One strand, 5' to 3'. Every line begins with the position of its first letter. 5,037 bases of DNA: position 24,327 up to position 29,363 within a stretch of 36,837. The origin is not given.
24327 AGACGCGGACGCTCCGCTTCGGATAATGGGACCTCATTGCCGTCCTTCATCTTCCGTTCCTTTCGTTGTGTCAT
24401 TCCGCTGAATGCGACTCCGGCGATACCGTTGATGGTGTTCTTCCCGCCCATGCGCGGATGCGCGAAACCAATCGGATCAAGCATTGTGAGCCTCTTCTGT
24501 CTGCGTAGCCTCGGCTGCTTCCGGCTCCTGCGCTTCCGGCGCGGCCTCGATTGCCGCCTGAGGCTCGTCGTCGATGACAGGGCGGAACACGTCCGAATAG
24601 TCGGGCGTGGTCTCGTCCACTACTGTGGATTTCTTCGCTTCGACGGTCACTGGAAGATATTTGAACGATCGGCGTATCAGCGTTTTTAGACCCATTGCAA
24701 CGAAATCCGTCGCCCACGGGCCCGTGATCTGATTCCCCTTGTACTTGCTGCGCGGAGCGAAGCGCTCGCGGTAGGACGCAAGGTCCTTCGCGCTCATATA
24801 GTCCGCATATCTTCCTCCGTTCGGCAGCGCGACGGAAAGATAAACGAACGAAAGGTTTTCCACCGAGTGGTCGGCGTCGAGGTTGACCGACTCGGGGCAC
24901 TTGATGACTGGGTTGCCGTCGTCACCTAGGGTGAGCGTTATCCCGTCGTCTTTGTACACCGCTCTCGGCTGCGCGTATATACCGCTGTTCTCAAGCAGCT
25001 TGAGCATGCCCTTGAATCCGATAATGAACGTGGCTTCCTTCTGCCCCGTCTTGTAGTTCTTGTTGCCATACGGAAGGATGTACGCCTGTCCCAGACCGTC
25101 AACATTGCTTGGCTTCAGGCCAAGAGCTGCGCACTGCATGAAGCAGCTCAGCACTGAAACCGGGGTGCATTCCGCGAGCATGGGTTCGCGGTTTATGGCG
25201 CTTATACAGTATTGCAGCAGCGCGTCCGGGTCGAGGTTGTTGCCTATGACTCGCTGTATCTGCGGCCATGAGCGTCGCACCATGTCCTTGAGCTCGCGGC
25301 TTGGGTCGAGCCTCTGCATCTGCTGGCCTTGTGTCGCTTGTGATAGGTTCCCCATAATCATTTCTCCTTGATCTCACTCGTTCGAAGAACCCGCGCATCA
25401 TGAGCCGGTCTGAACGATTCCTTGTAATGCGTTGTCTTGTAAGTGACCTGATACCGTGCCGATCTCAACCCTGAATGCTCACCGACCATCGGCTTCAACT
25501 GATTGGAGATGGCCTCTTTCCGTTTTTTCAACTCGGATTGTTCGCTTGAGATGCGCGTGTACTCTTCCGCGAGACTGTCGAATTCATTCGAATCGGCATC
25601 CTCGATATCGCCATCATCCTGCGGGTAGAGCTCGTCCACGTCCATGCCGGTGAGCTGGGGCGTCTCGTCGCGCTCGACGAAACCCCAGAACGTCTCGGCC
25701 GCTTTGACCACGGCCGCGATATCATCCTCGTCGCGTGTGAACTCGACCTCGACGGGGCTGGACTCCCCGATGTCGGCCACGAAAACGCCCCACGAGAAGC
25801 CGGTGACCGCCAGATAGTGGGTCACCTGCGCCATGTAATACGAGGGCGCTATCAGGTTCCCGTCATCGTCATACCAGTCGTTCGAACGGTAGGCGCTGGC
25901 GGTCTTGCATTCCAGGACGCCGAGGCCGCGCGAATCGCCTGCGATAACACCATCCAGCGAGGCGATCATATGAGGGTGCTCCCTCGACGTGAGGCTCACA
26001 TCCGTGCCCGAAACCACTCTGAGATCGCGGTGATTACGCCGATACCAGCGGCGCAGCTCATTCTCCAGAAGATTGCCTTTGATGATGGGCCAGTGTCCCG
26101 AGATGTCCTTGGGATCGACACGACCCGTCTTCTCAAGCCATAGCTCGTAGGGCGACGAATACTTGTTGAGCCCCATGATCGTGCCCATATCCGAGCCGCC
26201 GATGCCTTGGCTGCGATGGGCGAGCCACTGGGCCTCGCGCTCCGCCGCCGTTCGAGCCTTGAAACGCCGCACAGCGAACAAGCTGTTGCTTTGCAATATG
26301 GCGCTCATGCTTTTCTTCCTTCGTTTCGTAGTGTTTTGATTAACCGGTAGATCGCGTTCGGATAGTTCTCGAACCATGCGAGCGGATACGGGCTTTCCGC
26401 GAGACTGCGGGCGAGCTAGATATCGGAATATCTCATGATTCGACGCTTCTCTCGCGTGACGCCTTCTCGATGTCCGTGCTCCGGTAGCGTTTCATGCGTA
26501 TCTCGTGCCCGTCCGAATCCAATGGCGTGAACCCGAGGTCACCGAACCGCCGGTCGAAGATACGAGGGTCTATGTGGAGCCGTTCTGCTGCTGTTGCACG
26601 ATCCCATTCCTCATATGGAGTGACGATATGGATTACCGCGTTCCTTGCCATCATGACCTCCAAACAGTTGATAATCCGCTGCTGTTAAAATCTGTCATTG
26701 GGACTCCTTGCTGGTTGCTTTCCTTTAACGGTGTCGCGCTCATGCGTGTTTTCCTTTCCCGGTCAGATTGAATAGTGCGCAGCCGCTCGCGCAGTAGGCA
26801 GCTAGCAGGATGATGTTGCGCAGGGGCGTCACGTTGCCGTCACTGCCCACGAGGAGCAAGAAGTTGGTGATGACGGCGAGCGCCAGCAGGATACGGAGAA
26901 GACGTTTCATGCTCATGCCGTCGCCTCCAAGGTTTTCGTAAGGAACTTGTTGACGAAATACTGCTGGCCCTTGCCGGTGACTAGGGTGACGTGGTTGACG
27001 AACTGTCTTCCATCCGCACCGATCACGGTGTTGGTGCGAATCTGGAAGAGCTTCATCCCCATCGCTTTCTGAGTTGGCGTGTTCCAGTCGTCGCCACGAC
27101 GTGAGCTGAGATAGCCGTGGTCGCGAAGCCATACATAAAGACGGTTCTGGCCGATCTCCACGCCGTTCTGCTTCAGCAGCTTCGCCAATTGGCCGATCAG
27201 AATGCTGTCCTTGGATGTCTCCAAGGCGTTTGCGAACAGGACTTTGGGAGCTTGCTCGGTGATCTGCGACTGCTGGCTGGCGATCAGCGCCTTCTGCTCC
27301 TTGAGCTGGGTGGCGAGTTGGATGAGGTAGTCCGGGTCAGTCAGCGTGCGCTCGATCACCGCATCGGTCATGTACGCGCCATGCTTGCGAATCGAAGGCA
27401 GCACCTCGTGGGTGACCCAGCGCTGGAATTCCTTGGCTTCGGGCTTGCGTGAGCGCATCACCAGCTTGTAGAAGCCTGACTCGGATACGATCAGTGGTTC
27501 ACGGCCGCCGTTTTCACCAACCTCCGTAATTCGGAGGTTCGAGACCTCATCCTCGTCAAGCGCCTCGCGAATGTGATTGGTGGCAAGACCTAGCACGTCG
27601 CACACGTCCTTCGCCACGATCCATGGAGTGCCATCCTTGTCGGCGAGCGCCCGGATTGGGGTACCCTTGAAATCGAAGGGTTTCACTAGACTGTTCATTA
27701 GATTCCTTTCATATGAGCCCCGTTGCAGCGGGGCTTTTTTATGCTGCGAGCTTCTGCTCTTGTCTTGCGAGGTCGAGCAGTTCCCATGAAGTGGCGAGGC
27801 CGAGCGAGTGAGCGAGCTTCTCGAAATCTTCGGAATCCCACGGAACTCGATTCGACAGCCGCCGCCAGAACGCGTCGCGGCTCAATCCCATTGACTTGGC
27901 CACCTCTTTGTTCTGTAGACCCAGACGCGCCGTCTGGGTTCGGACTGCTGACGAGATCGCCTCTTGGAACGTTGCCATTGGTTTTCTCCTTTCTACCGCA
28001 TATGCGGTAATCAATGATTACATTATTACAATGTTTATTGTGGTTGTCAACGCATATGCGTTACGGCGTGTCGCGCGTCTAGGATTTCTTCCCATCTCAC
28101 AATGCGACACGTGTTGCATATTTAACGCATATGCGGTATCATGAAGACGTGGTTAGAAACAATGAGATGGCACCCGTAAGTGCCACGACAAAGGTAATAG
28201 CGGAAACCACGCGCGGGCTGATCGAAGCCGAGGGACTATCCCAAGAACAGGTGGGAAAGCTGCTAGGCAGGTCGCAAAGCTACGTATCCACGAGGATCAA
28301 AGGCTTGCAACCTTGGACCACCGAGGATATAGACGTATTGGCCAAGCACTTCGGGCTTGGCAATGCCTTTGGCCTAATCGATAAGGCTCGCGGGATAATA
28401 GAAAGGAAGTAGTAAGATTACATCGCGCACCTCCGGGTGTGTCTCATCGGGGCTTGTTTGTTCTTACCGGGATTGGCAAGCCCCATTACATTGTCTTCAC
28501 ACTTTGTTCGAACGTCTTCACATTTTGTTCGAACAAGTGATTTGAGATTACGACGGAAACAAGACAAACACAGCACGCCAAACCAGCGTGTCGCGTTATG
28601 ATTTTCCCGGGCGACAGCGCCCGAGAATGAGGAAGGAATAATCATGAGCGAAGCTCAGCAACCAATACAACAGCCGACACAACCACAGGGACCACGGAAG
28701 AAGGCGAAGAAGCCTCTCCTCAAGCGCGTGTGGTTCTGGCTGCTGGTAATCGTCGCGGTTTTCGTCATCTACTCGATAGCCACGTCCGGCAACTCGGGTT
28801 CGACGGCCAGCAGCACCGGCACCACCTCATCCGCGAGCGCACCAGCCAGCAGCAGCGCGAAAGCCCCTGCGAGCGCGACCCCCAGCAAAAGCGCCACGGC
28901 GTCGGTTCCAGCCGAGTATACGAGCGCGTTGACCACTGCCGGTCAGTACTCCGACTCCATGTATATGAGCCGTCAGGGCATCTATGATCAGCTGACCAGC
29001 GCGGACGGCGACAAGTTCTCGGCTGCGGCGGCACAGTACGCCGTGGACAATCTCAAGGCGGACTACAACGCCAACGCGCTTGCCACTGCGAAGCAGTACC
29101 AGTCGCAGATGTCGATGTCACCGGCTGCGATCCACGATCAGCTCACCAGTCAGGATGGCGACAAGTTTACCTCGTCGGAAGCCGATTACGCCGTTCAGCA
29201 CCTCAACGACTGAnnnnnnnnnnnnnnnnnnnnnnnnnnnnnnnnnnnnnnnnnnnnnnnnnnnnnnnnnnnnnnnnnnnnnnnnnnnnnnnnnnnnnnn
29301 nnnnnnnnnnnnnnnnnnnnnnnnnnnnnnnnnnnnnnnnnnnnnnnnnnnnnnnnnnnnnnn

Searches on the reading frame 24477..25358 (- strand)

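Call 76: search_protein_families(library=pfam, proteins=[window:24477-25358:-], max_evalue=0.001)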
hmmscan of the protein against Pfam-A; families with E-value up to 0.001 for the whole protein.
window:24477-25358:- (293 aa): 1 family
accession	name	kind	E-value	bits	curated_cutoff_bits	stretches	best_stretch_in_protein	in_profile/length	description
PF03837.19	RecT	-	2.7e-32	112.4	24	1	48-254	4-190/198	RecT family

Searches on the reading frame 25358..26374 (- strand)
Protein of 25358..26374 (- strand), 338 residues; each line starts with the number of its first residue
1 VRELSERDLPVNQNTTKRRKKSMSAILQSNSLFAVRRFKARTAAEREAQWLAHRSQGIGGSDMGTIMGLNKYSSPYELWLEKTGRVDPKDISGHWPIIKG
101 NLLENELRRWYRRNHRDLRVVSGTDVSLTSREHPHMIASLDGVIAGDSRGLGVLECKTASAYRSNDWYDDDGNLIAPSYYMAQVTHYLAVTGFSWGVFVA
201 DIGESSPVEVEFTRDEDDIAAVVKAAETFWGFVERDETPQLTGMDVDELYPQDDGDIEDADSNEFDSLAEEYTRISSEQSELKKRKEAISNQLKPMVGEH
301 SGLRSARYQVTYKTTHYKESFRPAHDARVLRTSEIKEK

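Call 76: search_protein_families(library=pfam, proteins=[window:25358-26374:-], max_evalue=0.001)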
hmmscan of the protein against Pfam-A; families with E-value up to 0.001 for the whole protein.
window:25358-26374:- (338 aa): 1 family
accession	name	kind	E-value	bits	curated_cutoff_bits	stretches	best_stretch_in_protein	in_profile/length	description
PF09588.16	YqaJ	-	3.8e-29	102.4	22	1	49-193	1-149/150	YqaJ-like viral recombinase domain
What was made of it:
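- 24477..26377 (-): RecT annealing protein and YqaJ exonuclease. A plausible engine for module exchange at short homologies (inference). Call 76.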

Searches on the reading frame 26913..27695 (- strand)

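Call 14: search_protein_families(library=pfam, proteins=[window:26913-27695:-], max_evalue=0.01)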
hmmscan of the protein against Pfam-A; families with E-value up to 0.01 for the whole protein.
window:26913-27695:- (260 aa): 3 families
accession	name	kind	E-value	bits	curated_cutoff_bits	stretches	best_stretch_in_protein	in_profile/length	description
PF03374.19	ANT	-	1.6e-29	102.8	25.3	1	143-252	2-106/108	Phage antirepressor protein KilAC domain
PF02498.22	Bro-N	-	4.4e-22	78.9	25.6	1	14-100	2-96/96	BRO family, N-terminal domain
PF10547.14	P22_AR_N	-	0.0011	19.6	30.7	1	8-66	4-64/115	P22_AR N-terminal domain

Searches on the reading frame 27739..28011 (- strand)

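Call 14: search_protein_families(library=pfam, proteins=[window:27739-28011:-], max_evalue=0.01)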
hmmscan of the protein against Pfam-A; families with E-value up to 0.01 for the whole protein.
window:27739-28011:- (90 aa): 3 families
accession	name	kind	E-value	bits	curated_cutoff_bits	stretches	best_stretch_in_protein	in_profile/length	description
PF20432.4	Xre-like-HTH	-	0.0021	18.8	25.8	1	27-68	19-60/63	Antitoxin Xre-like helix-turn-helix domain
PF04967.18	HTH_10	-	0.0083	16.4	23.1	0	35-54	27-46/53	HTH DNA binding domain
PF08667.16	BetR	-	0.0086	16.6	21.6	1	17-85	4-75/148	BetR domain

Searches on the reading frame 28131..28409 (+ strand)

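Call 14: search_protein_families(library=pfam, proteins=[window:28131-28409:+], max_evalue=0.01)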
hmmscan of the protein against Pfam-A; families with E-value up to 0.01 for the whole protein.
window:28131-28409:+ (93 aa): 5 families
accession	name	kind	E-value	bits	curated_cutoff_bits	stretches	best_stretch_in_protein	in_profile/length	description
PF13560.12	HTH_31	-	2.9e-07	31.1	27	1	32-77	11-57/64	Helix-turn-helix domain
PF01381.28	HTH_3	-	0.00018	21.9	23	1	32-76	6-50/55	Helix-turn-helix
PF08667.16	BetR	-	0.00061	20.3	21.6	1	21-81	4-68/148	BetR domain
PF04545.22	Sigma70_r4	-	0.0018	18.2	24.1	1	34-57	19-42/50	Sigma-70, region 4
PF17762.8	HTH_ParB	-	0.0042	17.6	22.6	1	24-56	9-41/102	ParB HTH domain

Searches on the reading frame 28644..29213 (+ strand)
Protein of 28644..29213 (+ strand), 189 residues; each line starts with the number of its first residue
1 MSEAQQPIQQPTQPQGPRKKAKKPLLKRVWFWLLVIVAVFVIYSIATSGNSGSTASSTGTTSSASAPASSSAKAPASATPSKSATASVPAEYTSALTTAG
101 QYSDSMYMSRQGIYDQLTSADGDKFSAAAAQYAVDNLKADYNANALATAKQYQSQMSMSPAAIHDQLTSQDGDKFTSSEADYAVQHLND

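Call 14: search_protein_families(library=pfam, proteins=[window:28644-29210:+], max_evalue=0.01)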
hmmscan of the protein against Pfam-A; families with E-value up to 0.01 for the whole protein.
window:28644-29210:+ (189 aa): 3 families
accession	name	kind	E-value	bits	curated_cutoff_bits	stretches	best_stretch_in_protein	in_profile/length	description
PF07553.16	Lipoprotein_Ltp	-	1.5e-40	137.5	23.2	2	140-187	1-48/48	Host cell surface-exposed lipoprotein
PF21827.1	New_glue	-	0.00019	21.6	31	1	33-87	8-60/94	New glue protein family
PF15206.11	FAM209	-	0.0011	19.1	27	1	26-85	37-93/149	FAM209 family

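Call 51: search_protein_families(library=phrogs, proteins=[window:28644-29210:+], max_evalue=0.01)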
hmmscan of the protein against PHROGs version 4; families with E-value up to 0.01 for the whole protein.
window:28644-29210:+ (189 aa): 7 families
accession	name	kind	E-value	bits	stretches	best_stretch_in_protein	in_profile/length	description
phrog_4980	-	moron, auxiliary metabolic gene and host takeover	4.5e-60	203.7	1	12-189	6-181/181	superinfection exclusion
phrog_15667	-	moron, auxiliary metabolic gene and host takeover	5.2e-25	89.5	1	85-187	102-204/208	superinfection exclusion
phrog_13294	-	other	4.5e-14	53.5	1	74-186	187-293/294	lipoprotein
phrog_8545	-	moron, auxiliary metabolic gene and host takeover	1.1e-13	52.3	1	18-155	6-97/177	superinfection exclusion Sie-like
phrog_14275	-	unknown function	9.3e-07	29.7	1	20-77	26-85/178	-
phrog_197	-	moron, auxiliary metabolic gene and host takeover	0.00011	22.8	1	19-107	219-311/486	Zot-like toxin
phrog_806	-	unknown function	0.00099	20.2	1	27-70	3-39/187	-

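Call 79: find_encoding_contigs(protein=window:28644-29213:+, flank=4000, max_places=8)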
Protein window:28644-29213:+ (189 aa): 2 contigs read that carry it; 2 places shown.
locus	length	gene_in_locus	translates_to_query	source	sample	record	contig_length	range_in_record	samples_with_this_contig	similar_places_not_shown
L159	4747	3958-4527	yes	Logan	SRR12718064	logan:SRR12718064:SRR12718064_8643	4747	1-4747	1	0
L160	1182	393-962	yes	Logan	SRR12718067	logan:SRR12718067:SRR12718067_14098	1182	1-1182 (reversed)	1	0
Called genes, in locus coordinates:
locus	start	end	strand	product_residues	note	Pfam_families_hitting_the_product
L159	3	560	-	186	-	?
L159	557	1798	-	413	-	PF02463:SMC_N (faint), PF13476:AAA_23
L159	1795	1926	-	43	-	-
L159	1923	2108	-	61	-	-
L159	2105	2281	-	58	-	-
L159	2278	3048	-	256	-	PF10547:P22_AR_N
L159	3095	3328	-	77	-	PF13443:HTH_26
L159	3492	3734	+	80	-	-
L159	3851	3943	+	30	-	-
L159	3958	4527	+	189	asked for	-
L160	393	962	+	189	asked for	-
